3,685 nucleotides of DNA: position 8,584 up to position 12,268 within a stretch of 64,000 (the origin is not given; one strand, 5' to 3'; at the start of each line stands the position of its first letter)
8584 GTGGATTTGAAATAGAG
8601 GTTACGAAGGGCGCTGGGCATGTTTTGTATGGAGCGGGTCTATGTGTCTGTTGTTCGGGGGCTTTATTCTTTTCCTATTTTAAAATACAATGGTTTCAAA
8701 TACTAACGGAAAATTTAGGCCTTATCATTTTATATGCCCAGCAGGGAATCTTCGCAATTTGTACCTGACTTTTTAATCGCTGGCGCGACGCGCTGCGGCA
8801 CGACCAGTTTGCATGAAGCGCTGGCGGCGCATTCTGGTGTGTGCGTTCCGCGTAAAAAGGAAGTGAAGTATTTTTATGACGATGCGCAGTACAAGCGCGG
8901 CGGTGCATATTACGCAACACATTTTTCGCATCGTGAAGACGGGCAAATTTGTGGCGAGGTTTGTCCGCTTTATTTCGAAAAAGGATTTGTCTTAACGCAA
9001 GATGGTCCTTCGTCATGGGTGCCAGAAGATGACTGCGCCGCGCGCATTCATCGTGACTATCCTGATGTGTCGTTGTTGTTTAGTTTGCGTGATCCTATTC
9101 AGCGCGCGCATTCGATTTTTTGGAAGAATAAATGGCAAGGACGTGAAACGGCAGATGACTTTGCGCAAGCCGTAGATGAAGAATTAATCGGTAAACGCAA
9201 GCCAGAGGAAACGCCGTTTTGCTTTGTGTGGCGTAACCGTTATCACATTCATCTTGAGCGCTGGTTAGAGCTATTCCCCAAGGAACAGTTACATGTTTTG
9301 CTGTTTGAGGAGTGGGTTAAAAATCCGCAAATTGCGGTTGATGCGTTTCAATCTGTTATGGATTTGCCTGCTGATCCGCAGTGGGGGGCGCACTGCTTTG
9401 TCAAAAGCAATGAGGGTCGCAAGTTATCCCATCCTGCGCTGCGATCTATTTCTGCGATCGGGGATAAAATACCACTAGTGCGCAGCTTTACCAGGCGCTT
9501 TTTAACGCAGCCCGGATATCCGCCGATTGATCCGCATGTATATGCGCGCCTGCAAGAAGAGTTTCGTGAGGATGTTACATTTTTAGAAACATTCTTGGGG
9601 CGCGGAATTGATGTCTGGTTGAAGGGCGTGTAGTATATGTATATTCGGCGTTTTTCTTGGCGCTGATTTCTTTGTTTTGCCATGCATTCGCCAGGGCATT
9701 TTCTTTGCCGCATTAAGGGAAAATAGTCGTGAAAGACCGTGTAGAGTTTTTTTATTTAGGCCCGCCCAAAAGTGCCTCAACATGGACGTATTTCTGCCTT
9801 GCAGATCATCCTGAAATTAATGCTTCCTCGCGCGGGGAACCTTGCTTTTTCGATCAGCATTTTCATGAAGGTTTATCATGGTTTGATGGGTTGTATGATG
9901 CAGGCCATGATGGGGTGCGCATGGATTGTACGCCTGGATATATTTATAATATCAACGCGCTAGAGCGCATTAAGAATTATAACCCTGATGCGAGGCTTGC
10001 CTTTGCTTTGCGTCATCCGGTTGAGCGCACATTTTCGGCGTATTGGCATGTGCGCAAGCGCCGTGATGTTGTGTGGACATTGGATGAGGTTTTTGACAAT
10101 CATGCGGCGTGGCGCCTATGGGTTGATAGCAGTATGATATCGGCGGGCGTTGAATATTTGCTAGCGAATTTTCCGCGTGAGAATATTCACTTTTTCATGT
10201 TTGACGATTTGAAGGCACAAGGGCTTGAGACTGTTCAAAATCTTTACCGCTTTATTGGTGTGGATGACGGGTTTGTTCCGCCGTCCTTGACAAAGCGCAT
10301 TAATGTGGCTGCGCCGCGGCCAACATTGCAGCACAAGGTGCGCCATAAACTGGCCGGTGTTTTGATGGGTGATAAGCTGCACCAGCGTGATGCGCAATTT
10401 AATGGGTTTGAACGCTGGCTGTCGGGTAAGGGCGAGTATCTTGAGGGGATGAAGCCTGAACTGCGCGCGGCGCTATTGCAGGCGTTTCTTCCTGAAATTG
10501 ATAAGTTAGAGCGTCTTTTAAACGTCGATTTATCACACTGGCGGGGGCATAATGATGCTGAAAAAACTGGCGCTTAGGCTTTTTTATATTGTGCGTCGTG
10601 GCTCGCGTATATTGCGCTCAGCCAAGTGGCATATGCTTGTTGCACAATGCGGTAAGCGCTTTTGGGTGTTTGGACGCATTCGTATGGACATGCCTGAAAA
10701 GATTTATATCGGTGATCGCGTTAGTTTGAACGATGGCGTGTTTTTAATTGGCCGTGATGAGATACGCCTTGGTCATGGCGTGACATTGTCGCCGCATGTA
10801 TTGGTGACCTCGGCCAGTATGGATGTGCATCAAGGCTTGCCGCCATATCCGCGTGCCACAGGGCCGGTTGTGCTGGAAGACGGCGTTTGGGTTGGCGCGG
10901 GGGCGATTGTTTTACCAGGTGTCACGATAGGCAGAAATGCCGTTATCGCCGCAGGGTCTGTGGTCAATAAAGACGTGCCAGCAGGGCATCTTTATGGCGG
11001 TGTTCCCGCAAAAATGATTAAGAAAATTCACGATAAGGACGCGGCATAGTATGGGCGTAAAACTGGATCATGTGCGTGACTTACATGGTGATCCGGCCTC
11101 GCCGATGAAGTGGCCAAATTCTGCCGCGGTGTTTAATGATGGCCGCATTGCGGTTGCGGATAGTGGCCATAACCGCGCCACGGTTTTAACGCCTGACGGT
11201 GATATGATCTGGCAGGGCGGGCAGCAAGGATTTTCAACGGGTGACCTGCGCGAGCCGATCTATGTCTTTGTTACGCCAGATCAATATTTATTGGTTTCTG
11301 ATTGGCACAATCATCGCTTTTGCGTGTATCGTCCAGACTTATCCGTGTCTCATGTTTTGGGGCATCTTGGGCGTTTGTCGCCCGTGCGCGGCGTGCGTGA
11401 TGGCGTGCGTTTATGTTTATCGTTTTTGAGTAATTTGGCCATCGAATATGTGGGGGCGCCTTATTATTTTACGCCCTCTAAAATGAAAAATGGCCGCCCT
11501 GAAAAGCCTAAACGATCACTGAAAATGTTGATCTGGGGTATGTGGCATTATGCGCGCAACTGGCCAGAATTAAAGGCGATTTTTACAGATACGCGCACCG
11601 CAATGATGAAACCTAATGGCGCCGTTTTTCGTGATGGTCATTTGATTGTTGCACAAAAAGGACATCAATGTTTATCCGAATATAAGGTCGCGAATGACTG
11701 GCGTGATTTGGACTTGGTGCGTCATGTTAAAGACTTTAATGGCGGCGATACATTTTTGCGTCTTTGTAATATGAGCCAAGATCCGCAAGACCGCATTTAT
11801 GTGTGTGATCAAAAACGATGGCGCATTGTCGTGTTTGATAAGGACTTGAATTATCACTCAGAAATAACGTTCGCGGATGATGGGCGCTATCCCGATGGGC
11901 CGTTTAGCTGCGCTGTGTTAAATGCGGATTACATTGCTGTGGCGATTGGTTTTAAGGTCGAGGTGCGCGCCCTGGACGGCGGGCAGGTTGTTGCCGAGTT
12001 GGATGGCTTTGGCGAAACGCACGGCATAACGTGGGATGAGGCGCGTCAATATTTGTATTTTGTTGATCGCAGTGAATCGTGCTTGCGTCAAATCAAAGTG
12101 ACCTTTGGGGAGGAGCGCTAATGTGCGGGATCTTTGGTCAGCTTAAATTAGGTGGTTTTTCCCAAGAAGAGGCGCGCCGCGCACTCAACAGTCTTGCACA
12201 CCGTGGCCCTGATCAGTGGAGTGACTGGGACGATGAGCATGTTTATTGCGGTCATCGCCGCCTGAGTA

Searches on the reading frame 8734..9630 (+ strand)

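Call 58: search_protein_families(library=pfam, proteins=[window:8734-9630:+], max_evalue=0.00001)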
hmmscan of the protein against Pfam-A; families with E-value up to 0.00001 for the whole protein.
window:8734-9630:+ (299 aa): 2 families
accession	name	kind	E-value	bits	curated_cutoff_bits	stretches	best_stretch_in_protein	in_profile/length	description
PF13469.12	Sulfotransfer_3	-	3.9e-10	40.8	27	1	13-212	2-213/216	Sulfotransferase family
PF00685.33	Sulfotransfer_1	-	1.2e-07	31.9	22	0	167-214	137-184/255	Sulfotransferase domain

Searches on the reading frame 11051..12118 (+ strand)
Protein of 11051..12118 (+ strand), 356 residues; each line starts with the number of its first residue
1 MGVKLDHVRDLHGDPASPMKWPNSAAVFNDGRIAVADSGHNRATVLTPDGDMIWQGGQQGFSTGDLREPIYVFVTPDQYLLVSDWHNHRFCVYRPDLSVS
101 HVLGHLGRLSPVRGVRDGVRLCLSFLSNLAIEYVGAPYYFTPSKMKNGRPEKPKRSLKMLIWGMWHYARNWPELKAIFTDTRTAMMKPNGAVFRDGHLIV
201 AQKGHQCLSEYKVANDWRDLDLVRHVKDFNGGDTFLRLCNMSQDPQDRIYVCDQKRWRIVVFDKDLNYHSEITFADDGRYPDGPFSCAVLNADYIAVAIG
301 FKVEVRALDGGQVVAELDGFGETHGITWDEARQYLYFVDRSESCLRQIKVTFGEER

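Call 58: search_protein_families(library=pfam, proteins=[window:11051-12118:+], max_evalue=0.00001)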
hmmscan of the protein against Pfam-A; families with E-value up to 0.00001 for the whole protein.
window:11051-12118:+ (356 aa): 1 family
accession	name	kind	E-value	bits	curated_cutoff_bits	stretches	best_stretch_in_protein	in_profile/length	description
PF01436.27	NHL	-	6.5e-13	48.4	20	0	21-42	3-24/28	NHL repeat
